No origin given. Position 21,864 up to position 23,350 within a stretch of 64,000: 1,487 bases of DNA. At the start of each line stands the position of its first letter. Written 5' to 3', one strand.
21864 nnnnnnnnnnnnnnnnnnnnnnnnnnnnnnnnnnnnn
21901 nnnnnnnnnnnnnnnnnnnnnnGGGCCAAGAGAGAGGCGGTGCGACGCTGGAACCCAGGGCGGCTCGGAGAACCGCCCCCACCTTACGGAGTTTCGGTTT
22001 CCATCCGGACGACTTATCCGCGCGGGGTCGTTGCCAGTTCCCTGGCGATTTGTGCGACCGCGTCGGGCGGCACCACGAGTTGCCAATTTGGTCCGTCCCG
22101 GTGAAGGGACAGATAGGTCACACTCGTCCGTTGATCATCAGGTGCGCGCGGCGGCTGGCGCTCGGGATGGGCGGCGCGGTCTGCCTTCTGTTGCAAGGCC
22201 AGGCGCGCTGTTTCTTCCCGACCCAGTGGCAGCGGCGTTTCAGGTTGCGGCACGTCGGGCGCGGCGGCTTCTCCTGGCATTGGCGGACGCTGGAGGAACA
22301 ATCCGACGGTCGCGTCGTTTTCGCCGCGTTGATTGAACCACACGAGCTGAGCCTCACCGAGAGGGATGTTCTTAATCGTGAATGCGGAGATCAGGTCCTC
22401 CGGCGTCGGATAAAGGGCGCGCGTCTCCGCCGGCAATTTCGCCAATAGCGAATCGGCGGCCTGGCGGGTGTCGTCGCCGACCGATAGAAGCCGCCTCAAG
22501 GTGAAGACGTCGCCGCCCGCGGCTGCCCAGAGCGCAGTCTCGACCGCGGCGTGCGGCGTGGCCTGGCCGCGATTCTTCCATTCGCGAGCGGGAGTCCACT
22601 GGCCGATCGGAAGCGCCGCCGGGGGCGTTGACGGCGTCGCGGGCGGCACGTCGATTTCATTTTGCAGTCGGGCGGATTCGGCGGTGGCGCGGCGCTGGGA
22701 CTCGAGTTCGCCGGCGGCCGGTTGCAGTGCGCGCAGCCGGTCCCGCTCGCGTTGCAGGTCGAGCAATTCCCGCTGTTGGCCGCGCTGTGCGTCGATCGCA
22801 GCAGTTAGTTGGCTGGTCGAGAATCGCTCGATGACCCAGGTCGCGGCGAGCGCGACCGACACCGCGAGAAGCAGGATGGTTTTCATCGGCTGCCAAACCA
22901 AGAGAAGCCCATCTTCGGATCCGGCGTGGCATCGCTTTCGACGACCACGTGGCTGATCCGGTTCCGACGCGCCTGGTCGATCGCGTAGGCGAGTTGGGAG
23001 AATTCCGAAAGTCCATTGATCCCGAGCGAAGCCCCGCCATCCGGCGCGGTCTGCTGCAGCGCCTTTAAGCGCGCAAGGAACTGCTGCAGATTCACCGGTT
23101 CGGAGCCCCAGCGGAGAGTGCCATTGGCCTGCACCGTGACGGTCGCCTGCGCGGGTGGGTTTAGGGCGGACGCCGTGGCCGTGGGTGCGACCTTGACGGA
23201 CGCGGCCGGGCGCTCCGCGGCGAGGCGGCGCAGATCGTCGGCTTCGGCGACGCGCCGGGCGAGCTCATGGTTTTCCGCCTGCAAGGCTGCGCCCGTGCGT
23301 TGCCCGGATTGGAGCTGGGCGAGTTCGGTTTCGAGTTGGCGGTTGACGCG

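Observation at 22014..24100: Second membrane-tethered ECF sigma fusion, here with an ExbD/TolR-like C-terminal domain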

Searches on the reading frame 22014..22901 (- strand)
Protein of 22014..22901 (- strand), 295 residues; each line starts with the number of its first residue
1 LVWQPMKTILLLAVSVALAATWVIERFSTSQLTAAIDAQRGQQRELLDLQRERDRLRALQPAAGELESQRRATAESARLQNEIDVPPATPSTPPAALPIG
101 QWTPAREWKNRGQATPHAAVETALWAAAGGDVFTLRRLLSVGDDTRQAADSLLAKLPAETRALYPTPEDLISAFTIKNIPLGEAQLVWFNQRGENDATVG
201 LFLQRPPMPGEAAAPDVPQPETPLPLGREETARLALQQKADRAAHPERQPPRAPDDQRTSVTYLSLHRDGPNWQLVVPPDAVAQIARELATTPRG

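Call 4: search_protein_families(library=pfam, proteins=[window:22014-22901:-], max_evalue=1)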
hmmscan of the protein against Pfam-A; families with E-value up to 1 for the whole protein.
window:22014-22901:- (295 aa): 0 families

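Call 5: search_protein_families(library=ncbifam, proteins=[window:22014-22901:-], max_evalue=1)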
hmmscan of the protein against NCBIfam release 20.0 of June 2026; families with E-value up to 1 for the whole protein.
window:22014-22901:- (295 aa): 0 families

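Call 31: find_homologous_proteins(query=window:22014-22886:-)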
Query window:22014-22886:- (290 aa): 71 proteins with E <= 0.001 among 8000 candidates.
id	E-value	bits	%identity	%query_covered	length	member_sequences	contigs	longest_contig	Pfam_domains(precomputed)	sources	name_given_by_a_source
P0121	5.1e-182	622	100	100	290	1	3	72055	-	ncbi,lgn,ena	-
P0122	8.3e-101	355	62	99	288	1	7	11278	-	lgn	-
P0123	1.5e-94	335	59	98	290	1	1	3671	-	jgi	jgi:hypothetical protein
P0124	1.0e-93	332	58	98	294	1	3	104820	-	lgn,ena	-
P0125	1.2e-93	332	58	99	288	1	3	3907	-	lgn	-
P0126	1.4e-92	328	57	98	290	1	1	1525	-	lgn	-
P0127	3.0e-89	317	57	98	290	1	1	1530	-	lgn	-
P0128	7.9e-89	316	55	98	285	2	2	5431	-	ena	-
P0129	3.0e-88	314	57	98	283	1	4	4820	-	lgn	-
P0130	3.7e-88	314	55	99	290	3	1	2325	-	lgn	-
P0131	1.5e-87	312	57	99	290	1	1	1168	-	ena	-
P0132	6.9e-87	310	54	99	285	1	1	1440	-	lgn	-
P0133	9.8e-81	289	53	92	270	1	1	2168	-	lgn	-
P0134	2.5e-77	278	50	99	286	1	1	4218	-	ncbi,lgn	-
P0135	3.0e-76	275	68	69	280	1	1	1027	PF22513.3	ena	-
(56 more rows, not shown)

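Call 44: predict_structure(alignment_id=A4)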
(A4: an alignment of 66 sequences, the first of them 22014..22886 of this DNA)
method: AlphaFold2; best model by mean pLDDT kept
length: 290 residues; sequences in the alignment: 66
mean_pLDDT: 91.7   pTM: 0.67
mean pLDDT of the five models: 91.7, 90.2, 89.5, 87.3, 86.2
residues with pLDDT >= 90: 223; 70-90: 57; 50-70: 10; < 50: 0
segments of 3 or more residues with pLDDT < 50: none
pLDDT, mean of each block of 10 residues (from residue 1): 90 94 94 96 97 92 92 83 62 92 96 97 97 98 98 96 98 94 94 96 85 79 93 90 83 93 98 97 85
secondary structure, 60 per line:
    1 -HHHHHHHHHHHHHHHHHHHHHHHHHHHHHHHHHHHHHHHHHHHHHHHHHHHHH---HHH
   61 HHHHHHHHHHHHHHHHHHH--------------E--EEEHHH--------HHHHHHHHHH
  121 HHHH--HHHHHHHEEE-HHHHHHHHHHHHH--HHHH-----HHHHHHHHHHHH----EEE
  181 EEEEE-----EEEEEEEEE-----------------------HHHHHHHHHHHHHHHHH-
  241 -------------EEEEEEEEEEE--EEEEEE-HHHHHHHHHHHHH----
elements in order: H2-54 H58-79 E97-99 H111-124 H127-133 E134-136 H138-150 H153-156 H162-173 E178-185 E191-199 H223-239 E254-264 E267-272 H274-286

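Call 73: list_cluster_members(proteins=[P0121, P0001])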
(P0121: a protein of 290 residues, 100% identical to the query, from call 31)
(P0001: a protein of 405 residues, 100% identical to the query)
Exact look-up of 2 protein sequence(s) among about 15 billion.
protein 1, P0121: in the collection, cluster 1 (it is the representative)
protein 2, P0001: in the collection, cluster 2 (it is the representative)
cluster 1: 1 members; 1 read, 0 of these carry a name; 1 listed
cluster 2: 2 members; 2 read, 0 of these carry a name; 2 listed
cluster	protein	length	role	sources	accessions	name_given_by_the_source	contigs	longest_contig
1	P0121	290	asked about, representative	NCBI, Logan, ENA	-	-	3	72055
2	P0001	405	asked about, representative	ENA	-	-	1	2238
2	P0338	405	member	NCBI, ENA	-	-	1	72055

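Call 74: search_protein_families(library=pfam, proteins=[window:22014-22886:-], max_evalue=1)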
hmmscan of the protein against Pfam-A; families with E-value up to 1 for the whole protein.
window:22014-22886:- (290 aa): 0 families

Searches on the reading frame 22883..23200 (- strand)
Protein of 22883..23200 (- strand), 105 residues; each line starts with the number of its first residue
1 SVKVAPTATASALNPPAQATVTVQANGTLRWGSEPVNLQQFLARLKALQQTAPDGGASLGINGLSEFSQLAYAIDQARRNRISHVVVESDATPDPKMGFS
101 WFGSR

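Call 23: search_solved_structures(query=window:22883-23200:-, max_evalue=10, show_alignments=3)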
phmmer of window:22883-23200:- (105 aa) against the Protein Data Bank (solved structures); distinct sequences matched with E-value up to 10: 5.
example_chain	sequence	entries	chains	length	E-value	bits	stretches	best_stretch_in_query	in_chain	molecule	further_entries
6d0j_D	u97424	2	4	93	0.011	19.3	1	6-38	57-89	Monobody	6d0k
6d0n_D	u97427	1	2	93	0.012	19.2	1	6-38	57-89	Monobody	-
2fwm_X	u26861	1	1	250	1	13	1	45-104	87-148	2,3-dihydro-2,3-dihydroxybenzoate dehydrogenase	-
8sbv_A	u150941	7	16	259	1.3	12.7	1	44-104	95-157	2,3-dihydroxybenzoate-2,3-dehydrogenase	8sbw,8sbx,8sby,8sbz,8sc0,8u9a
7pkq_i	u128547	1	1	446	2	12.1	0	48-100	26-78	30S ribosomal protein S9, chloroplastic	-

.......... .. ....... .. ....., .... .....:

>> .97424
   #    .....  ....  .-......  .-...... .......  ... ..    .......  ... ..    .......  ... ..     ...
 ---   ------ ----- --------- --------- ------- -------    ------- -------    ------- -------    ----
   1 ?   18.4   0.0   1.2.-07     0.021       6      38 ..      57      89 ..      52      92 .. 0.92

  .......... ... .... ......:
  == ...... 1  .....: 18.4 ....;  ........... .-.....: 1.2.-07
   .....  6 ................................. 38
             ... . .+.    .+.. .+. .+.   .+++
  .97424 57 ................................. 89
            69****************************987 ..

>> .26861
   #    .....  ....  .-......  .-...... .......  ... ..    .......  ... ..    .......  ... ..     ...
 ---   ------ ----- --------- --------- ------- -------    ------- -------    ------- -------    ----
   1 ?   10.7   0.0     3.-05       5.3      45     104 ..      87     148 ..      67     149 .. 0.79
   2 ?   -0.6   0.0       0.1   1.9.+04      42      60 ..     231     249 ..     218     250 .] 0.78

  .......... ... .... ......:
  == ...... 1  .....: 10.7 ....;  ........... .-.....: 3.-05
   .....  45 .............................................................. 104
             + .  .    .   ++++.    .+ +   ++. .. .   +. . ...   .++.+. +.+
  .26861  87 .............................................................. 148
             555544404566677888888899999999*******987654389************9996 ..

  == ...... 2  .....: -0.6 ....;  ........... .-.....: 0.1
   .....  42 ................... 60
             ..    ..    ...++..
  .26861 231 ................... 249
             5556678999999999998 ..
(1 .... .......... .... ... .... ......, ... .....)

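Call 28: search_solved_structures(query=A3, max_evalue=10, show_alignments=3)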
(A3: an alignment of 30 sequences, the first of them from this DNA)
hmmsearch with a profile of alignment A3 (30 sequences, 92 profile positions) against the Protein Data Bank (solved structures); distinct sequences matched with E-value up to 10: 24.
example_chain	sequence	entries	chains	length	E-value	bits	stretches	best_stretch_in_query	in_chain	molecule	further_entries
8pek_A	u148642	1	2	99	0.034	17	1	8-75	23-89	Biopolymer transport protein ExbD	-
8vgc_A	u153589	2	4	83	0.072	16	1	9-75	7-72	Biopolymer transport protein ExbD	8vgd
8p9r_A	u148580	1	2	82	0.075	15.9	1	9-75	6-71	Biopolymer transport protein ExbD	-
2pfu_A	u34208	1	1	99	0.084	15.8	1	7-75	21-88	Biopolymer transport exbD protein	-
6tyi_Y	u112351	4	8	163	0.16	14.9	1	7-77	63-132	Biopolymer transport protein ExbD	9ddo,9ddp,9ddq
7q71_A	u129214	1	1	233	0.17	14.8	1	9-41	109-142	Nuclear hormone receptor 7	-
9qup_A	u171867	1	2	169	0.17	14.8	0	31-80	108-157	TFD-EE MPNN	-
8xon_H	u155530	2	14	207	0.71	12.8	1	28-67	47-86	ATP-dependent Clp protease proteolytic subunit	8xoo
8xn4_H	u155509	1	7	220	0.79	12.7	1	28-67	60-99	ATP-dependent Clp protease proteolytic subunit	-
8xop_H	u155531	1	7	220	0.8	12.7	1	28-67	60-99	ATP-dependent Clp protease proteolytic subunit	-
9tqb_F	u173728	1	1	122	1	12.3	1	14-42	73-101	SNAPIN protein homolog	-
8yd2_B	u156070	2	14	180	1.1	12.2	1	29-81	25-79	ATP-dependent Clp protease proteolytic subunit 2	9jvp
7sc8_BN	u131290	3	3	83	1.1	12.2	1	28-69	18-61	Phycobilisome 8.9 kDa linker polypeptide, phycocyanin-associated, rod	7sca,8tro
8yd1_G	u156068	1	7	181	1.1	12.2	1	29-81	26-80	ATP-dependent Clp protease proteolytic subunit 2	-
3j4j_A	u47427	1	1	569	1.3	11.9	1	5-39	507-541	Translation initiation factor IF-2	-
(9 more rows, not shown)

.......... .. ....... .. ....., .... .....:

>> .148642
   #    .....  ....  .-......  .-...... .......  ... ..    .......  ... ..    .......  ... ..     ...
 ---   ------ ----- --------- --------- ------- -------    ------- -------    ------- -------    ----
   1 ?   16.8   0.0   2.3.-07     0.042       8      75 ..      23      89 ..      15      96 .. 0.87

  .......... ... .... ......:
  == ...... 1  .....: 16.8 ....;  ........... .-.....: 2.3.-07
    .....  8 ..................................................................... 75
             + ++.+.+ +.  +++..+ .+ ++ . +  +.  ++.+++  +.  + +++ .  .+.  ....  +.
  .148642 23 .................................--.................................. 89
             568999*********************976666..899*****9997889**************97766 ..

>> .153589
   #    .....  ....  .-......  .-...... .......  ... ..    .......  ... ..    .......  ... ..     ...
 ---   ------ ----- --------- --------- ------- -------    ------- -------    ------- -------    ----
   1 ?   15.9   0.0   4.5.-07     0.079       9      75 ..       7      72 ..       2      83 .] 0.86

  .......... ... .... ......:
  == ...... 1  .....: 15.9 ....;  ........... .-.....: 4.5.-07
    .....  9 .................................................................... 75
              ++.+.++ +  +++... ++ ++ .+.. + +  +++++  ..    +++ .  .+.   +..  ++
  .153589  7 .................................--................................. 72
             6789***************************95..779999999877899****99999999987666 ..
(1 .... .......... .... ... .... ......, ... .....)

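Call 41: search_protein_representatives(alignment_id=A3)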
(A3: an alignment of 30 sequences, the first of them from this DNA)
Query: 30 sequences, 92 profile positions. Proteins with E-value up to 0.001 (for the whole library): 269; up to 1e-10: 85; up to 1e-30: 4. The best 150 are listed.
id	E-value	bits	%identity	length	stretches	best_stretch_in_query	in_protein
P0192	3.0e-53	193.5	-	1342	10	3-78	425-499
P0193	1.8e-41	155.8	-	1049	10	4-70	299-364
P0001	1.1e-32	127.6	-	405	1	4-92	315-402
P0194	2.7e-32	126.4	-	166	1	2-92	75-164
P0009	4.0e-30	119.4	-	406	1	3-92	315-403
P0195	2.4e-29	117.0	-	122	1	2-92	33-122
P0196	6.3e-28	112.4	-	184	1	3-92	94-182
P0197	1.4e-27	111.3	-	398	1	4-92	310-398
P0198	2.6e-27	110.4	-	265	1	3-92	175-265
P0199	4.0e-26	106.6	-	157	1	2-92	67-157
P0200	9.6e-26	105.4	-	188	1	2-92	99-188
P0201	1.0e-25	105.3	-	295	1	2-92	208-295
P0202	1.6e-24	101.5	-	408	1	7-92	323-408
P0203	1.6e-23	98.3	-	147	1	11-92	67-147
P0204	2.3e-23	97.8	-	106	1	3-91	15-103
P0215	5.3e-21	90.2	-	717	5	11-71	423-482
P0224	6.7e-19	83.5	-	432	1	9-85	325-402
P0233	2.7e-18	81.5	-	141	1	9-88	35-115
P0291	5.9e-09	51.6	-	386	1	8-74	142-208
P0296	1.6e-08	50.2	-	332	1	4-78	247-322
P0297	1.7e-08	50.1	-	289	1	4-74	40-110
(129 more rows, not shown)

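Call 43: search_protein_families(library=pfam, proteins=[P0192, P0215, P0198, P0201, P0224, P0233, P0194, P0291, P0296], max_evalue=0.01)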
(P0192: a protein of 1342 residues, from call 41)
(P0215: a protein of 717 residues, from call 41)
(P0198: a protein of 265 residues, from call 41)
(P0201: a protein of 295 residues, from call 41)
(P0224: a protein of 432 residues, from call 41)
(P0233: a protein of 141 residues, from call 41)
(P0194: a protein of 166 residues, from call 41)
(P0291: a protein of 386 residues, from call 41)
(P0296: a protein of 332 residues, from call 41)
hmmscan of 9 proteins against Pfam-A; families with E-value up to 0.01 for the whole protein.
P0192 (1342 aa): 4 families
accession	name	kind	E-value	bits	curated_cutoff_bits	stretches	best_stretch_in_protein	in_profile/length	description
PF02472.21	ExbD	-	2.8e-81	270.3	25.4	9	656-732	47-124/128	Biopolymer transport protein ExbD/TolR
PF04773.18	FecR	-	2.5e-08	34.7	24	1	152-249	2-96/97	FecR protein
PF24212.1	DUF7433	-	0.00071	19.6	24.2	0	895-915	15-34/51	Family of unknown function (DUF7433)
PF13793.12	Pribosyltran_N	-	0.0057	17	25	0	708-734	61-87/117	N-terminal domain of ribose phosphate pyrophosphokinase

P0215 (717 aa): 4 families
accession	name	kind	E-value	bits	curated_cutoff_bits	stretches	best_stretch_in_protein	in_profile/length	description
PF02472.21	ExbD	-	9.1e-57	191.1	25.4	6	257-331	49-123/128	Biopolymer transport protein ExbD/TolR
PF04773.18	FecR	-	0.00041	21.2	24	1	5-76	26-96/97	FecR protein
PF13793.12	Pribosyltran_N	-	0.0013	19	25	0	380-410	56-87/117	N-terminal domain of ribose phosphate pyrophosphokinase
PF24212.1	DUF7433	-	0.0077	16.3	24.2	0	606-622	15-31/51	Family of unknown function (DUF7433)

P0198 (265 aa): 2 families
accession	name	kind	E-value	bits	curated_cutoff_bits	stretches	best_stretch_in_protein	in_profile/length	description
PF04545.22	Sigma70_r4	-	6.6e-06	26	24.1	1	2-35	15-48/50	Sigma-70, region 4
PF05235.19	CHAD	-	0.0017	18.8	25.6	1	128-175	47-94/228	CHAD domain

P0201 (295 aa): 3 families
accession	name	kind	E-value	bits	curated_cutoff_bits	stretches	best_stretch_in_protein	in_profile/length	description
PF04545.22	Sigma70_r4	-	4.5e-12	45.7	24.1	1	23-72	1-50/50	Sigma-70, region 4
PF08281.18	Sigma70_r4_2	-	2.7e-08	33.8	25.7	1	19-70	3-54/54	Sigma-70, region 4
PF02472.21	ExbD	-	1.6e-06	28.6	25.4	1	214-280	55-123/128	Biopolymer transport protein ExbD/TolR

P0224 (432 aa): 4 families
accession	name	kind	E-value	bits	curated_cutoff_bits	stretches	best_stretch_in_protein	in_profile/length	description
PF04545.22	Sigma70_r4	-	5.8e-10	39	24.1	1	129-175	3-49/50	Sigma-70, region 4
PF08281.18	Sigma70_r4_2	-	5.5e-09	36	25.7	1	124-174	4-54/54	Sigma-70, region 4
PF02472.21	ExbD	-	5.1e-08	33.5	25.4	1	314-397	45-126/128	Biopolymer transport protein ExbD/TolR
PF04542.20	Sigma70_r2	-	1.2e-06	28.6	24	1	23-91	1-70/71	Sigma-70 region 2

P0233 (141 aa): 1 family
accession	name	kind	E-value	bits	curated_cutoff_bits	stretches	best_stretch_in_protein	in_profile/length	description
PF02472.21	ExbD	-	0.0048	17.4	25.4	1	33-103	54-122/128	Biopolymer transport protein ExbD/TolR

P0194 (166 aa): 1 family
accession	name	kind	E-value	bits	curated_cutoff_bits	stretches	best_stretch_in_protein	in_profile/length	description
PF02472.21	ExbD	-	1.8e-07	31.7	25.4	1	58-149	39-123/128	Biopolymer transport protein ExbD/TolR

P0291 (386 aa): 0 families

P0296 (332 aa): 2 families
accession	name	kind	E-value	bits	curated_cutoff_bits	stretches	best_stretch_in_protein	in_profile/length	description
PF08281.18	Sigma70_r4_2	-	5.5e-10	39.2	25.7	1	52-102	4-54/54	Sigma-70, region 4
PF04545.22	Sigma70_r4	-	4.3e-09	36.2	24.1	1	55-103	1-49/50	Sigma-70, region 4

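Call 84: find_homologous_proteins(query=P0291, max_evalue=0.00001)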
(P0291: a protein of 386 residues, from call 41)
Query P0291 (386 aa): 2 proteins with E <= 0.00001 among 8000 candidates.
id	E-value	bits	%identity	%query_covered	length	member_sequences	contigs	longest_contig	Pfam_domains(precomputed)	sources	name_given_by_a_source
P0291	4.8e-258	873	100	100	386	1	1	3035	-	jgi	jgi:hypothetical protein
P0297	5.9e-102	359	61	74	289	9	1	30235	-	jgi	-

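Call 85: find_encoding_contigs(protein=P0297, flank=5000, max_places=2)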
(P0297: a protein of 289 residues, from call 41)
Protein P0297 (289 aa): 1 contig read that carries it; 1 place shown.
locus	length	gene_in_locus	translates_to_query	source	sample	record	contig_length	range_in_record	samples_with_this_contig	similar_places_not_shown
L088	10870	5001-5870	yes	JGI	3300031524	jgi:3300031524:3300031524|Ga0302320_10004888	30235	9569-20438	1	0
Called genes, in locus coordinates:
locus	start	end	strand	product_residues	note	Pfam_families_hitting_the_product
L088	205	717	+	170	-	-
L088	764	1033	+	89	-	PF02201:SWIB, PF26291:SWIB_eIF2D (faint)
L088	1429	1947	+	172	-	-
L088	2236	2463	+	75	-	PF01381:HTH_3 (weak)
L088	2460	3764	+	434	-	PF13657:Couple_hipA, PF07804:HipA_C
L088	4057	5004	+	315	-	PF02265:S1-P1_nuclease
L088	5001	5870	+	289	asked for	-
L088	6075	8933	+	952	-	PF00176:SNF2-rel_dom, PF04851:ResIII, PF00271:Helicase_C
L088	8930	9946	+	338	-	-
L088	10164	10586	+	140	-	PF09722:Xre_MbcA_ParS_C (weak)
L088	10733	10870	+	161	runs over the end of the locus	-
